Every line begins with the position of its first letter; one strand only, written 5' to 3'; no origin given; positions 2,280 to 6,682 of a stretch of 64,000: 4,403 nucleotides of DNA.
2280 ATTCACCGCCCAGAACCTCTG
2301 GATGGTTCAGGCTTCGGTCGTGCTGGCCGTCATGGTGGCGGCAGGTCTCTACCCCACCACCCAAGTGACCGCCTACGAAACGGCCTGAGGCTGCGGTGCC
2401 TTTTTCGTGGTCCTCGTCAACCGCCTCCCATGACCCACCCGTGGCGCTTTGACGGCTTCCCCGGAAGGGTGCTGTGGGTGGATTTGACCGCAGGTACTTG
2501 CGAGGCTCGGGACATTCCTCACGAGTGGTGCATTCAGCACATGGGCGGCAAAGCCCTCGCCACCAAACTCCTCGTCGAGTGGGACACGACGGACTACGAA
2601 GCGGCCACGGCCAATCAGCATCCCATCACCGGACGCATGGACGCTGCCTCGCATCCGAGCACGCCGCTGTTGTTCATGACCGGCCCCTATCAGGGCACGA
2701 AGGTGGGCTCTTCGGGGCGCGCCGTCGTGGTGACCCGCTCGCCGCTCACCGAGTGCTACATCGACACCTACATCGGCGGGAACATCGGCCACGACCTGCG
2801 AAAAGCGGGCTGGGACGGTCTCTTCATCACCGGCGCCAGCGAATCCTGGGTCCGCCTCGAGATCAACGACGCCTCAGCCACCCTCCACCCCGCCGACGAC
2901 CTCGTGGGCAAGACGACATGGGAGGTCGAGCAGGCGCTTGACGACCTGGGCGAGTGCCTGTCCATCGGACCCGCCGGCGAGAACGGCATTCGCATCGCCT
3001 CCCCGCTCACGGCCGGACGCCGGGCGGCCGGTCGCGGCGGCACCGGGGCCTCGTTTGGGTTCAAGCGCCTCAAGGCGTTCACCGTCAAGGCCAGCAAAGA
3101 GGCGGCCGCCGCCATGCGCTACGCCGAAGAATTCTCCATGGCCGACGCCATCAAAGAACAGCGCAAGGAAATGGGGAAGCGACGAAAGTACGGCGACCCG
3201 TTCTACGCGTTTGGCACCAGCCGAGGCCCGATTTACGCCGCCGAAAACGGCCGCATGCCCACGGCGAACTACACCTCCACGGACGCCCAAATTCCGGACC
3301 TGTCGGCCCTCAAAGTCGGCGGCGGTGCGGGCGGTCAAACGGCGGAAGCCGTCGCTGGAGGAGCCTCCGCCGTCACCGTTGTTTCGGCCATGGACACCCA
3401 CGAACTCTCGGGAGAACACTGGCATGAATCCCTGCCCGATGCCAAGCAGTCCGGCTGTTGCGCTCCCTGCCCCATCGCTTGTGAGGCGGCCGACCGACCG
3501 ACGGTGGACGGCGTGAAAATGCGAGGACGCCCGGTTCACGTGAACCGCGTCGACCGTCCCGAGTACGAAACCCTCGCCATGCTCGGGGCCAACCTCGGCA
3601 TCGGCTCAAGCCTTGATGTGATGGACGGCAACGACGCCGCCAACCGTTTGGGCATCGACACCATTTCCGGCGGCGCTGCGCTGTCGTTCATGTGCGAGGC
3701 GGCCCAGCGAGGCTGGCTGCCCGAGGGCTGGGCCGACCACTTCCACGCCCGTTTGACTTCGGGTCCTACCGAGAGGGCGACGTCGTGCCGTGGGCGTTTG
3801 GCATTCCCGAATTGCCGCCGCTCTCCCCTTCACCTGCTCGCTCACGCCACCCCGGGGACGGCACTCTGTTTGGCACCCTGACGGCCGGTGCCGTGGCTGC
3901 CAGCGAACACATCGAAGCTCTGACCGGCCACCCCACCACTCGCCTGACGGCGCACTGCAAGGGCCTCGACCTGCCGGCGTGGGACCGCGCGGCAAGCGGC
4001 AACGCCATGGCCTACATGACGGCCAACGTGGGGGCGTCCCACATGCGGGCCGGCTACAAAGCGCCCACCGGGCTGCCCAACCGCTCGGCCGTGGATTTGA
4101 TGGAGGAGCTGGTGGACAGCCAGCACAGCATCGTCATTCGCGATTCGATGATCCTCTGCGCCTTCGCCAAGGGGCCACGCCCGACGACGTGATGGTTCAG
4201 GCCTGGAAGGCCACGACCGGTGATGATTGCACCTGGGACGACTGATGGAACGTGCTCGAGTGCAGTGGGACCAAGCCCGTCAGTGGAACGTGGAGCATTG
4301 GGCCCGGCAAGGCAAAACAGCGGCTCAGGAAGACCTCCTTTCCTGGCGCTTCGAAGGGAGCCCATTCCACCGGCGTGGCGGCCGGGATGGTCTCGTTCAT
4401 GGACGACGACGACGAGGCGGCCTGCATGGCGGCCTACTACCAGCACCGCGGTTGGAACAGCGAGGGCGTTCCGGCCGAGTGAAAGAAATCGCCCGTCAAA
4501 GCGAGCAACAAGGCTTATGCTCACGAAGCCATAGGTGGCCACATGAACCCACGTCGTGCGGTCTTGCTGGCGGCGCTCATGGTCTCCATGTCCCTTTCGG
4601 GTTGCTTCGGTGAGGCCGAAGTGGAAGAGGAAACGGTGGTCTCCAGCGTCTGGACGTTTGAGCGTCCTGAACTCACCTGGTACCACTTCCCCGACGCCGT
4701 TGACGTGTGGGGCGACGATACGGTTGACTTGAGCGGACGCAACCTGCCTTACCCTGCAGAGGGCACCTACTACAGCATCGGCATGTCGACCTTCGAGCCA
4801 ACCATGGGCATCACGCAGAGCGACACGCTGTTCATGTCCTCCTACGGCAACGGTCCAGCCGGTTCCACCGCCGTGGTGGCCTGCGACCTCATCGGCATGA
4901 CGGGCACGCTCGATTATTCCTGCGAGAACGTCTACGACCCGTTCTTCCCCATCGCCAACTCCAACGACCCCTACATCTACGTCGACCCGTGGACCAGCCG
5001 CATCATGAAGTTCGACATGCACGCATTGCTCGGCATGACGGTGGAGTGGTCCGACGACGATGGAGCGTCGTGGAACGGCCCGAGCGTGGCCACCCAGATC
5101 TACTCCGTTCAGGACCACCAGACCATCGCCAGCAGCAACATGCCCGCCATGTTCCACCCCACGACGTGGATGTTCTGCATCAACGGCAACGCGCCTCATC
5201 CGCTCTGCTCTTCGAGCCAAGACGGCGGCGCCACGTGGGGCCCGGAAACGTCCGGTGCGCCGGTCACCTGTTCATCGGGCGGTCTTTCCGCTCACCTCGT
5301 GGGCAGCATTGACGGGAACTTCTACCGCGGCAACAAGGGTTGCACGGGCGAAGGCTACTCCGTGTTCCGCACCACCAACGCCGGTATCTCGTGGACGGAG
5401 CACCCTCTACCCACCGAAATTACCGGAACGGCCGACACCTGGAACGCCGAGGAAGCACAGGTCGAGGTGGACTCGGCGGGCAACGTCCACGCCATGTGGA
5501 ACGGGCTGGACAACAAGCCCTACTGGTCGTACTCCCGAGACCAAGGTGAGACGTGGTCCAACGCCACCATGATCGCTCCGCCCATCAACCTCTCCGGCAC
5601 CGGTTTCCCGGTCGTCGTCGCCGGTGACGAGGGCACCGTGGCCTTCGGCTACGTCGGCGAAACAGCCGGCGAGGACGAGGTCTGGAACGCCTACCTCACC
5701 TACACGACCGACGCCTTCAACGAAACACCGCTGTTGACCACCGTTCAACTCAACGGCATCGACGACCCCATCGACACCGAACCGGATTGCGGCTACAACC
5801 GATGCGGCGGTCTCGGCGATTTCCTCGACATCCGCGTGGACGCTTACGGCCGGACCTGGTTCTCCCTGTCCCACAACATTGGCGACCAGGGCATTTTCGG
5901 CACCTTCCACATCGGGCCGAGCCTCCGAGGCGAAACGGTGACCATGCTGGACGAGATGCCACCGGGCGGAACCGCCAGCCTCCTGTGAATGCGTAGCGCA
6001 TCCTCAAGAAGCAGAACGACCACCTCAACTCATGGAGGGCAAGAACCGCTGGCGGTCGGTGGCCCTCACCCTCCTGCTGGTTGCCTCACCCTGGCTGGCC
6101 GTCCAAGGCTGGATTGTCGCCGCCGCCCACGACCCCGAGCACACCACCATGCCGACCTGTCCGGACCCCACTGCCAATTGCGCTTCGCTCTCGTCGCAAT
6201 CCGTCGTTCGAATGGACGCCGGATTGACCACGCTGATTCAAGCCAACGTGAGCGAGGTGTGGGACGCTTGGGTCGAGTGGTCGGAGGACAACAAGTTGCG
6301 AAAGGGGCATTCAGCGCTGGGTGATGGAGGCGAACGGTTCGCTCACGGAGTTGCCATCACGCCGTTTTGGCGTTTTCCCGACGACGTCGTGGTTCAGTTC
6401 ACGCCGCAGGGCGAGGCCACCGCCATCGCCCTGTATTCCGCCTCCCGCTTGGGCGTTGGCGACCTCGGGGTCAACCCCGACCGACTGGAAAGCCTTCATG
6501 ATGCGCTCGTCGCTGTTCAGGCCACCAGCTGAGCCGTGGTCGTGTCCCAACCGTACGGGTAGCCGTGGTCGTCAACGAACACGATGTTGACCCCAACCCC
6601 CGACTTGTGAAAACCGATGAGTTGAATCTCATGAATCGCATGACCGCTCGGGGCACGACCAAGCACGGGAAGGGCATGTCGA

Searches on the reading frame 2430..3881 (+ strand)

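Call 42: search_protein_families(library=pfam, proteins=[window:2430-3881:+], max_evalue=0.00001)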
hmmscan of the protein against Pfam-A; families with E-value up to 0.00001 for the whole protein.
window:2430-3881:+ (483 aa): 2 families
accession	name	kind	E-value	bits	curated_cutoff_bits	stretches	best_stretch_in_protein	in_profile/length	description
PF02730.20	AFOR_N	-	2e-51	175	29.8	1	12-220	1-197/199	Aldehyde ferredoxin oxidoreductase, N-terminal domain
PF01314.23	AFOR_C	-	9.5e-23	81.4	27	1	242-437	4-155/385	Aldehyde ferredoxin oxidoreductase, domains 2 & 3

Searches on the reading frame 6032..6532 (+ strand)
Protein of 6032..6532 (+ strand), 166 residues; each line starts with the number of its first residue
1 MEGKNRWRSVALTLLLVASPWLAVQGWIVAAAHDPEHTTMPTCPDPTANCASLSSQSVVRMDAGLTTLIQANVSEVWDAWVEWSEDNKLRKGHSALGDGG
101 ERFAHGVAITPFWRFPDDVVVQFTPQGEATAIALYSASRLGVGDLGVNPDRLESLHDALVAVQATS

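Call 42: search_protein_families(library=pfam, proteins=[window:6032-6532:+], max_evalue=0.00001)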
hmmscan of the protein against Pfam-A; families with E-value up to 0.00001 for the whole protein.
window:6032-6532:+ (166 aa): 1 family
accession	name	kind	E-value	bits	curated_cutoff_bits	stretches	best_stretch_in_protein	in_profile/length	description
PF07386.16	DUF1499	-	9.7e-13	49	22.6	1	56-159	33-114/114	Protein of unknown function (DUF1499)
